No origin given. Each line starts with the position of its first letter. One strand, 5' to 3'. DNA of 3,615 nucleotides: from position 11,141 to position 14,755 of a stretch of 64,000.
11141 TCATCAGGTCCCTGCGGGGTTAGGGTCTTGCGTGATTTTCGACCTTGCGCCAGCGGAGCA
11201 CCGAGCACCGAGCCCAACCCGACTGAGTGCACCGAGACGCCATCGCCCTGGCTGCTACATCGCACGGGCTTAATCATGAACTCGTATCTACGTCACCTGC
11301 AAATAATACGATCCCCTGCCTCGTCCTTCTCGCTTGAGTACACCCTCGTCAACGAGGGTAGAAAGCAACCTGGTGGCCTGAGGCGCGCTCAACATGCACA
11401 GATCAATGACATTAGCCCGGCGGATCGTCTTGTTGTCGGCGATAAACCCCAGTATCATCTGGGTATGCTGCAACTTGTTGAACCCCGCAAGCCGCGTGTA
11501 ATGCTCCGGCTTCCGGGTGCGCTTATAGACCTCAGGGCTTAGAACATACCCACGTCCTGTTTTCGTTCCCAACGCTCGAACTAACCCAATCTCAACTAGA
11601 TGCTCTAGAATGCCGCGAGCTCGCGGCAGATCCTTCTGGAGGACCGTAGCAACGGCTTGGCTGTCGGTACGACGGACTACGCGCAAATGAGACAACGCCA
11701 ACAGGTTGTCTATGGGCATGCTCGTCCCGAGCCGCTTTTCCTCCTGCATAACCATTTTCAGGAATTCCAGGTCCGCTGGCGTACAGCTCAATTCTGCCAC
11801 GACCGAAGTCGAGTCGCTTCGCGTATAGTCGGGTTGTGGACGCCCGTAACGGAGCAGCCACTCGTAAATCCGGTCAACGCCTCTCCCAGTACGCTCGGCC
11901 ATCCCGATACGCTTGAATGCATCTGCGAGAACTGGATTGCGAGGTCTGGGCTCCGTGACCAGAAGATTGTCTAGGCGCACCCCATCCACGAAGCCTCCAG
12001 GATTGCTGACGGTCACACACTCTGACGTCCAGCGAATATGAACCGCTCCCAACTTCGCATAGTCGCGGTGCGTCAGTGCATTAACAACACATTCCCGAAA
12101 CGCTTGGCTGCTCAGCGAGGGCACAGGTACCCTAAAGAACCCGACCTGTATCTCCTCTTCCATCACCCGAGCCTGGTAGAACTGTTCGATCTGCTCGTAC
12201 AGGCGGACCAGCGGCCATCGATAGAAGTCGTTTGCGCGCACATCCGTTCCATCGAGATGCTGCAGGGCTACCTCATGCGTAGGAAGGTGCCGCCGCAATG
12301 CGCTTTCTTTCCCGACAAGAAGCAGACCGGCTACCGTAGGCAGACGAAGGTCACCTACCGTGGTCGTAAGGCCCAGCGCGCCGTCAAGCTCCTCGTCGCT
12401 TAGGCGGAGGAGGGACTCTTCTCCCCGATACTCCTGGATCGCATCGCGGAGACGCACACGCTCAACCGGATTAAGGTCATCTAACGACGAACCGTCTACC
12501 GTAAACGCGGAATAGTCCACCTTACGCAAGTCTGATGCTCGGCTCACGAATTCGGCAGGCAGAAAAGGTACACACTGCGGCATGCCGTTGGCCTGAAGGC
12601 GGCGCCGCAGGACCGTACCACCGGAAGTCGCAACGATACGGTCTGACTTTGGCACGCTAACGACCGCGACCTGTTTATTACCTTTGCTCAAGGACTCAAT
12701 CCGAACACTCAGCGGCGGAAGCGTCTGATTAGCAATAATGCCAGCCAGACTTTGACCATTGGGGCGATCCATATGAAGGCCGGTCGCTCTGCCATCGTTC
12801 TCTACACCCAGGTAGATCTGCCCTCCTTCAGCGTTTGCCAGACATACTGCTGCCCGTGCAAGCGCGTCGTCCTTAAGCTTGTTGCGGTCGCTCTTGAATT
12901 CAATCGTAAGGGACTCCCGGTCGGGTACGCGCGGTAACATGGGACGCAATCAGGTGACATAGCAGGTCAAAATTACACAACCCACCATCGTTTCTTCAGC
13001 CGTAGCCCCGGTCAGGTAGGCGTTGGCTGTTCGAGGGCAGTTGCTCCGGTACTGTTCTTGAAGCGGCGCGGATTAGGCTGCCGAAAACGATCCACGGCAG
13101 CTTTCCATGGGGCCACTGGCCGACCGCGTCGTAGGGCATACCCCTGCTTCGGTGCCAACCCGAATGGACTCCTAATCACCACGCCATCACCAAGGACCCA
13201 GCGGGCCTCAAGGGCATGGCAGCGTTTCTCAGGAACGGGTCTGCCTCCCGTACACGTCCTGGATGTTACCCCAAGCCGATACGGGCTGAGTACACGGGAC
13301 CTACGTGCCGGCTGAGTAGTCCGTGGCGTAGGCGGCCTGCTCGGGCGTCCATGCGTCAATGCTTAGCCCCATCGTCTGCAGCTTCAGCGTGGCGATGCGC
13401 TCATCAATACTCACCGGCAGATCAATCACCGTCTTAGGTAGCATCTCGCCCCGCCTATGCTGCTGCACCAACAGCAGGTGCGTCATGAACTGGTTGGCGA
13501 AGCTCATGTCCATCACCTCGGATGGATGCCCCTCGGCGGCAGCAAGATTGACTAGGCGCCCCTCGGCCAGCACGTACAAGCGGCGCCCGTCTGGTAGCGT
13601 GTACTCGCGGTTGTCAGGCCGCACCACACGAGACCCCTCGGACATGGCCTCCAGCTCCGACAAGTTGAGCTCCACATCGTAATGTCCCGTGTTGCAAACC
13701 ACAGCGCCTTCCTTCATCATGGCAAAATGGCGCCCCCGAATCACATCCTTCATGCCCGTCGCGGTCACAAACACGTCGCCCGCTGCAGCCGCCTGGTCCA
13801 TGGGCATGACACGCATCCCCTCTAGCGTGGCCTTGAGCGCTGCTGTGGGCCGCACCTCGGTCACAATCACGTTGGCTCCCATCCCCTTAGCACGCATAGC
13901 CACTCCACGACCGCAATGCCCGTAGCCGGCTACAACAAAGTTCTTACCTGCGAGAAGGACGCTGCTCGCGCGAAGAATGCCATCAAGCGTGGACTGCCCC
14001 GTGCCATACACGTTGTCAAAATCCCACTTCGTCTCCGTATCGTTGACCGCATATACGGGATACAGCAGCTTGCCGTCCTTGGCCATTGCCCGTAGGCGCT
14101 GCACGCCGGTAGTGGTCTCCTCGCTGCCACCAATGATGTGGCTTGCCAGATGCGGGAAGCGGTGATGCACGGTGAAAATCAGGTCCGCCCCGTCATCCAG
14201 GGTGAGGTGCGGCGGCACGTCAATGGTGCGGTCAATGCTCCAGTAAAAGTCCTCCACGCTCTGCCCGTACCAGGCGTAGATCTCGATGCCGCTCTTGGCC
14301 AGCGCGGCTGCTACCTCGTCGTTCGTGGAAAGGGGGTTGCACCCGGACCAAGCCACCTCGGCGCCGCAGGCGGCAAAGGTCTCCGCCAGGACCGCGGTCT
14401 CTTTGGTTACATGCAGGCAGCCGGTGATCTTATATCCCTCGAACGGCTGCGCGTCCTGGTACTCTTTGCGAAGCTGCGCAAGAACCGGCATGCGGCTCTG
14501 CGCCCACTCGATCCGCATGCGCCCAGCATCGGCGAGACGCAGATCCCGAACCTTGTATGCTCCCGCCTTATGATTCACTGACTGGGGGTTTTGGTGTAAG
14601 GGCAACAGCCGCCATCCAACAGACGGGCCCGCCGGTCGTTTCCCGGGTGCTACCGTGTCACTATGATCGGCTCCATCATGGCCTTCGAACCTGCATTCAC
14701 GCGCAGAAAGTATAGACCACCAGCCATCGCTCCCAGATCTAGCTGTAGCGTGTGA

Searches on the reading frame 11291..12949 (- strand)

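Call 76: search_protein_families(library=pfam, proteins=[window:11291-12949:-], max_evalue=0.00001)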
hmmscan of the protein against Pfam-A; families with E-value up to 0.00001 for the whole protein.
window:11291-12949:- (553 aa): 2 families
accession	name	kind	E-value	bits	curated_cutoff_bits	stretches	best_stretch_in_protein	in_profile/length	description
PF04326.19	SLFN_AlbA_2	-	2.3e-16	60.8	25.3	1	12-117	1-110/118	Schlafen, AlbA_2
PF13749.12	HATPase_c_4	-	5.4e-16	58.8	26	1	302-380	3-83/89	Putative ATP-dependent DNA helicase recG C-terminal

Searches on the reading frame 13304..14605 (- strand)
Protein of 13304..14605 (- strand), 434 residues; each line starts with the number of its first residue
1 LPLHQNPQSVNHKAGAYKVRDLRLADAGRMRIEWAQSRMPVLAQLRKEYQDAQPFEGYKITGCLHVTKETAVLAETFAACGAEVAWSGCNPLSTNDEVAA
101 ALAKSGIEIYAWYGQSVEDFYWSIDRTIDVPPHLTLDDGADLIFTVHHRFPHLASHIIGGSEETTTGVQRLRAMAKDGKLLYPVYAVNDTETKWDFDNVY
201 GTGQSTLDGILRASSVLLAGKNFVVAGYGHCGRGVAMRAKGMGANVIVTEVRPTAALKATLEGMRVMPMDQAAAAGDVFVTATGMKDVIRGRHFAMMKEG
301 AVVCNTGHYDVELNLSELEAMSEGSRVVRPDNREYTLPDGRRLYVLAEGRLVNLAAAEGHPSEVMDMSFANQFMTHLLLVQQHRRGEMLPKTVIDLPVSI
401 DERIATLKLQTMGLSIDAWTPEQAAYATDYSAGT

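Call 76: search_protein_families(library=pfam, proteins=[window:13304-14605:-], max_evalue=0.00001)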
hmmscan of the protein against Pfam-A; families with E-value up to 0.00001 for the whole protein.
window:13304-14605:- (434 aa): 3 families
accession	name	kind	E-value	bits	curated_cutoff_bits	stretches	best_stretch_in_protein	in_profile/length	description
PF05221.23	AdoHcyase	-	1.8e-71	241.2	25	2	17-148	2-138/299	S-adenosyl-L-homocysteine hydrolase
PF00670.27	AdoHcyase_NAD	-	5.8e-53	179.8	27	1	198-358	1-161/162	S-adenosyl-L-homocysteine hydrolase, NAD binding domain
PF02826.25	2-Hacid_dh_C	-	3.3e-11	43.3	25.1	1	215-308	31-128/178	D-isomer specific 2-hydroxyacid dehydrogenase, NAD binding domain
